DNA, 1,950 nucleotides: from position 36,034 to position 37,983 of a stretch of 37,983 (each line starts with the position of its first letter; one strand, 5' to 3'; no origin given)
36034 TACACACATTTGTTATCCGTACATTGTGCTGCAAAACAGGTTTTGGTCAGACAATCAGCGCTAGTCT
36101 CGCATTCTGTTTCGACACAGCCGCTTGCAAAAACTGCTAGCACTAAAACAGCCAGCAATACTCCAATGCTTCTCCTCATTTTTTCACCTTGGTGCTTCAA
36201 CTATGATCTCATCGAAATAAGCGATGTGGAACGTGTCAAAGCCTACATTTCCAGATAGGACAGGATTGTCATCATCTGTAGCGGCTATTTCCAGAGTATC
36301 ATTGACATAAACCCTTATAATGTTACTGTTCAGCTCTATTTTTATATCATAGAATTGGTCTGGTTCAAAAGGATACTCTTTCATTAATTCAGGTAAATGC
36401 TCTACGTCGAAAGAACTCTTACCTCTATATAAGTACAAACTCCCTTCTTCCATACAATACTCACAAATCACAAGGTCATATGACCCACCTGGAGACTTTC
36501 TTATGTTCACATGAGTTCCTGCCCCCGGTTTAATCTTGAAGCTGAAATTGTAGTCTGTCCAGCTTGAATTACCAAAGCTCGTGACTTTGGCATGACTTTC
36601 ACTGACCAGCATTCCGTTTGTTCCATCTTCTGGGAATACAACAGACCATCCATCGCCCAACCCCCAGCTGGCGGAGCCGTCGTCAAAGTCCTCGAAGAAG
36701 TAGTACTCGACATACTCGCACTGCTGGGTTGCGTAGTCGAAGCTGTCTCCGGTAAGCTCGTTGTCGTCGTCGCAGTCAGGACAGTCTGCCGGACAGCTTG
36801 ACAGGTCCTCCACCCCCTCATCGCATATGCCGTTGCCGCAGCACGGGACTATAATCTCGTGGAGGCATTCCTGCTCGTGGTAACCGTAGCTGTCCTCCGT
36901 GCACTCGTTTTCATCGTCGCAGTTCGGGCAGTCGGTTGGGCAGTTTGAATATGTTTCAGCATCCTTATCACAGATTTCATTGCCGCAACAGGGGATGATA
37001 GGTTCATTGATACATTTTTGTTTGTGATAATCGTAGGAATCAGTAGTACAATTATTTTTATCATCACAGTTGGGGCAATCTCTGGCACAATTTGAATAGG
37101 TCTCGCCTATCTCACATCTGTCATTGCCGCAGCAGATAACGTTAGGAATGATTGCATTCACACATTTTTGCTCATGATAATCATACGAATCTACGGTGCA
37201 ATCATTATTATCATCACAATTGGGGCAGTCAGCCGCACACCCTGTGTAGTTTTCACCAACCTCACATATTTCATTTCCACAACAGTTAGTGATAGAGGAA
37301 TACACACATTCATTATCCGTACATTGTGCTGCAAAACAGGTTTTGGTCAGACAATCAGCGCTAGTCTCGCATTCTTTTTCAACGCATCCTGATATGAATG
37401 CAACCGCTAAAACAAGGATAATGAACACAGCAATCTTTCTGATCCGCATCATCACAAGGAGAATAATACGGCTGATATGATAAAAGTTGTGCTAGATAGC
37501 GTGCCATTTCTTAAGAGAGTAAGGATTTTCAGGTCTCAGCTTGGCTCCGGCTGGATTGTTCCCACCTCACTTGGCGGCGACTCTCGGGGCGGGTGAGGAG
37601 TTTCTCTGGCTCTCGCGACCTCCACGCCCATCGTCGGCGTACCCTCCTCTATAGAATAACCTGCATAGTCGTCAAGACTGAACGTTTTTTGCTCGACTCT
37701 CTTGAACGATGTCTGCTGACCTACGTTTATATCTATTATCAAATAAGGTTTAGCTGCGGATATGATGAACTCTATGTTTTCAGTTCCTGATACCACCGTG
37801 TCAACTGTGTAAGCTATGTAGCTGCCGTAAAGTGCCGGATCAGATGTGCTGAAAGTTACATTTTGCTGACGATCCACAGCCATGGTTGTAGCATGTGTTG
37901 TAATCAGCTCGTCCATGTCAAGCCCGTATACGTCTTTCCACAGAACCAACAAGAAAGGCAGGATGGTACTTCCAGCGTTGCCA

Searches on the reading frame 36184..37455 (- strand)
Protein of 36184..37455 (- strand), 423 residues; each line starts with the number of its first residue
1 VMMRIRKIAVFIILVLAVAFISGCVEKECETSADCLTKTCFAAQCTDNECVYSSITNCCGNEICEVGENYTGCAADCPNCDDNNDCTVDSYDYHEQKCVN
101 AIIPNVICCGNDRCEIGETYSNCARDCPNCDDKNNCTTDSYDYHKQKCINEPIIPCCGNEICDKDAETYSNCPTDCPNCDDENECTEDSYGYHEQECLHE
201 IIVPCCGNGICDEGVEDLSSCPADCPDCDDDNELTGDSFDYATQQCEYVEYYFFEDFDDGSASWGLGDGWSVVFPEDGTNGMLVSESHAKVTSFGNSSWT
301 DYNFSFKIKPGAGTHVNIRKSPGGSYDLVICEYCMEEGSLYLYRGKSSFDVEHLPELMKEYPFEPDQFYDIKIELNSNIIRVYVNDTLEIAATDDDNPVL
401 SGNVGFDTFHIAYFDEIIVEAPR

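Call 28: search_protein_families(library=pfam, proteins=[window:36184-37455:-])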
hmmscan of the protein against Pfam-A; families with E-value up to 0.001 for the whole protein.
window:36184-37455:- (423 aa): 0 families

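Call 72: search_protein_families(library=pfam, proteins=[window:36184-37455:-], max_evalue=1)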
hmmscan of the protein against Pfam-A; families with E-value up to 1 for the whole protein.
window:36184-37455:- (423 aa): 2 families
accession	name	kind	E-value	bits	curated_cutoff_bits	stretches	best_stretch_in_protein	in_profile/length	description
PF06439.18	3keto-disac_hyd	-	0.0048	17.4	26.8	1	268-399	12-158/187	3-keto-disaccharide hydrolase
PF19763.6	DUF6250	-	0.067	13.5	26.9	1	359-409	107-156/165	Domain of unknown function (DUF6250)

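Call 83: search_protein_families(library=ncbifam, proteins=[window:36184-37455:-], max_evalue=0.01)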
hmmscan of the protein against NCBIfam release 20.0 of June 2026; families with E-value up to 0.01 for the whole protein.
window:36184-37455:- (423 aa): 0 families

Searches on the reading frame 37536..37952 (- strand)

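Call 28: search_protein_families(library=pfam, proteins=[window:37536-37952:-])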
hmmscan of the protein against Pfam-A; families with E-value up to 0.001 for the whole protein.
window:37536-37952:- (138 aa): 0 families

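Call 72: search_protein_families(library=pfam, proteins=[window:37536-37952:-], max_evalue=1)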
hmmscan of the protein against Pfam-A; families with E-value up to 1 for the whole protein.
window:37536-37952:- (138 aa): 1 family
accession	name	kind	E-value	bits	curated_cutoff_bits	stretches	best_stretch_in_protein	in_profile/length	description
PF10555.14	MraY_sig1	-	0.41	10.6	20.1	1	104-109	3-8/13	Phospho-N-acetylmuramoyl-pentapeptide-transferase signature 1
